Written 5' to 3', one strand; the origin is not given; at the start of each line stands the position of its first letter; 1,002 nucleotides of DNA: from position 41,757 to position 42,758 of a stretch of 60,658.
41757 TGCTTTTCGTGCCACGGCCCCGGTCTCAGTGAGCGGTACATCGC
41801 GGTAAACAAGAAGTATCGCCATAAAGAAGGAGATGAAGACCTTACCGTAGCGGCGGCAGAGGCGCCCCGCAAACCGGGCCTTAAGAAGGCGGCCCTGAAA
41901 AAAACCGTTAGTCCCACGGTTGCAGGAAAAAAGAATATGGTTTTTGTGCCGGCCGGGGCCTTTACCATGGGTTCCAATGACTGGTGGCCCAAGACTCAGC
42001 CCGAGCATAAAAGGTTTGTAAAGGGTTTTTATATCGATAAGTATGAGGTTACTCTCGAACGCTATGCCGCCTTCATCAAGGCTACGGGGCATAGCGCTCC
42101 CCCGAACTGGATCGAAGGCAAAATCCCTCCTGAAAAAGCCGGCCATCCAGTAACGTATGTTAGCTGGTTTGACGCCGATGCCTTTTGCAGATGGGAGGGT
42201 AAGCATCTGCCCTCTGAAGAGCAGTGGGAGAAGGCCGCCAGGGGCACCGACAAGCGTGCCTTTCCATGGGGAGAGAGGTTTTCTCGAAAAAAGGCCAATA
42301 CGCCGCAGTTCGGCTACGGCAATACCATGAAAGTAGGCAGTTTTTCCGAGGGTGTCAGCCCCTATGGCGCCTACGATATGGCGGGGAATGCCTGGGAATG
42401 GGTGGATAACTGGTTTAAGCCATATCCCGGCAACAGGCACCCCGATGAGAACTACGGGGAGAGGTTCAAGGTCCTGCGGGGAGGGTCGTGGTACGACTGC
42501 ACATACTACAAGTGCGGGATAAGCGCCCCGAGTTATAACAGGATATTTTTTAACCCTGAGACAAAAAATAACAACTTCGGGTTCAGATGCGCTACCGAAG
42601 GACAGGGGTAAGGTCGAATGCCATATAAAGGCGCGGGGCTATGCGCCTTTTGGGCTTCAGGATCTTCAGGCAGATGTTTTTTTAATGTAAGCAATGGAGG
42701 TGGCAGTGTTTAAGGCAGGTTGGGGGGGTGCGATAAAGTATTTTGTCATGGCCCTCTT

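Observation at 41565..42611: Diheme cytochrome fused to an FGE domain that keeps the C-x4-C copper-site motif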

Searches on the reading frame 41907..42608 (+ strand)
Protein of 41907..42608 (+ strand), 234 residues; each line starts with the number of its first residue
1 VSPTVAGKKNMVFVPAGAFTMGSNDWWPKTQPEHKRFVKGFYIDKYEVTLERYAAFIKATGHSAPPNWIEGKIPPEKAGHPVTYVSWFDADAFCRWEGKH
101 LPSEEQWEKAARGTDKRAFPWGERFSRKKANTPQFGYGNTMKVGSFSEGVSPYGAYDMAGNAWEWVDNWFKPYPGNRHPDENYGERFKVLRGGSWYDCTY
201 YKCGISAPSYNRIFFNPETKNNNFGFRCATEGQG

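Call 68: predict_structure(alignment_id=A2)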
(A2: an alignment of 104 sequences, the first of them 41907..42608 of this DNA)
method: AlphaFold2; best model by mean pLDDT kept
length: 234 residues; sequences in the alignment: 104
mean_pLDDT: 91.7   pTM: 0.90
mean pLDDT of the five models: 91.7, 91.7, 91.1, 91.1, 90.8
residues with pLDDT >= 90: 192; 70-90: 24; 50-70: 11; < 50: 7
segments of 3 or more residues with pLDDT < 50: 1-3, 199-202
pLDDT, mean of each block of 10 residues (from residue 1): 59 98 88 97 98 98 97 95 98 98 98 95 92 90 97 95 97 95 97 71 68 96 97 78
secondary structure, 60 per line:
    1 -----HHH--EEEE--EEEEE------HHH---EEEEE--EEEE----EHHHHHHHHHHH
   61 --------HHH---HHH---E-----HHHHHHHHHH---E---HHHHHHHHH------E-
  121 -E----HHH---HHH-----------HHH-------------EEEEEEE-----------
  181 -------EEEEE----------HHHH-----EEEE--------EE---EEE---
elements in order: E11-14 E17-21 E34-38 E41-44 H50-60 H87-96 H104-112 E163-169 E188-192 H203-206 E212-215 E229-231

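Call 70: fold_search(model_id=the predicted structure, library=pdb)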
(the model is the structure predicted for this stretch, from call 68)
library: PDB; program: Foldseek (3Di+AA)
matches with E <= 10: 334; with E <= 0.001: 83
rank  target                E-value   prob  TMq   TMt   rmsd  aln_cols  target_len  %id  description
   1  6vqp_A                6.1e-22  1.00  0.86  0.70   2.7       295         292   27  Structure of CalU17 from the Calicheamicin Biosynthesis Pathway of Micromonospora echinospora (released 2021-02-17)
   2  7spq                  4.7e-20  1.00  0.85  0.64   2.3       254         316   30  Crystal structure of Burkholderia glumae toxoflavin biosynthesis protein ToxD (released 2023-05-10)
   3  6muj_A                1.5e-19  1.00  0.81  0.66   4.0       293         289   28  Formylglycine generating enzyme bound to copper (released 2019-02-27)
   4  6s07_A                1.8e-19  1.00  0.81  0.63   6.1       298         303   28  Structure of formylglycine-generating enzyme at 1.04 A in complex with copper and substrate reveals an acidic pocket f (released 2019-06-26)
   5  2q17_B                2.3e-19  1.00  0.82  0.67   5.5       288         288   30  Formylglycine Generating Enzyme from Streptomyces coelicolor (released 2008-04-01)
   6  6xtp_A                2.3e-19  1.00  0.83  0.66   4.3       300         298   28  Crystal structure reveals non-coordinative binding of O2 to the copper center of the formylglycine-generating enzyme - (released 2021-01-27)
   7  6muj_B                2.8e-19  1.00  0.82  0.66   4.1       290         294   29  Formylglycine generating enzyme bound to copper (released 2019-02-27)
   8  2q17_D                2.8e-19  1.00  0.79  0.65   5.9       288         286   30  Formylglycine Generating Enzyme from Streptomyces coelicolor (released 2008-04-01)
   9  1y1e                  3.0e-19  1.00  0.83  0.72   4.1       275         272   28  human formylglycine generating enzyme (released 2005-05-31)
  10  6muj_E                3.0e-19  1.00  0.84  0.68   3.9       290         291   28  Formylglycine generating enzyme bound to copper (released 2019-02-27)
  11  5ssy                  3.3e-19  1.00  0.82  0.70   3.6       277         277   28  Crystal Structure of human formylglycine generating enzyme (released 2023-08-23)
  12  2q17_E                3.3e-19  1.00  0.82  0.67   4.1       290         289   29  Formylglycine Generating Enzyme from Streptomyces coelicolor (released 2008-04-01)
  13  1y1h_X                4.3e-19  1.00  0.83  0.71   4.1       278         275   28  human formylglycine generating enzyme, oxidised Cys refined as hydroperoxide (released 2005-05-31)
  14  2q17_C                4.8e-19  1.00  0.80  0.66   5.7       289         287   30  Formylglycine Generating Enzyme from Streptomyces coelicolor (released 2008-04-01)
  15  6xtq_A                5.1e-19  1.00  0.83  0.65   4.4       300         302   28  Crystal structure reveals non-coordinative binding of O2 to the copper center of the formylglycine-generating enzyme - (released 2021-01-27)
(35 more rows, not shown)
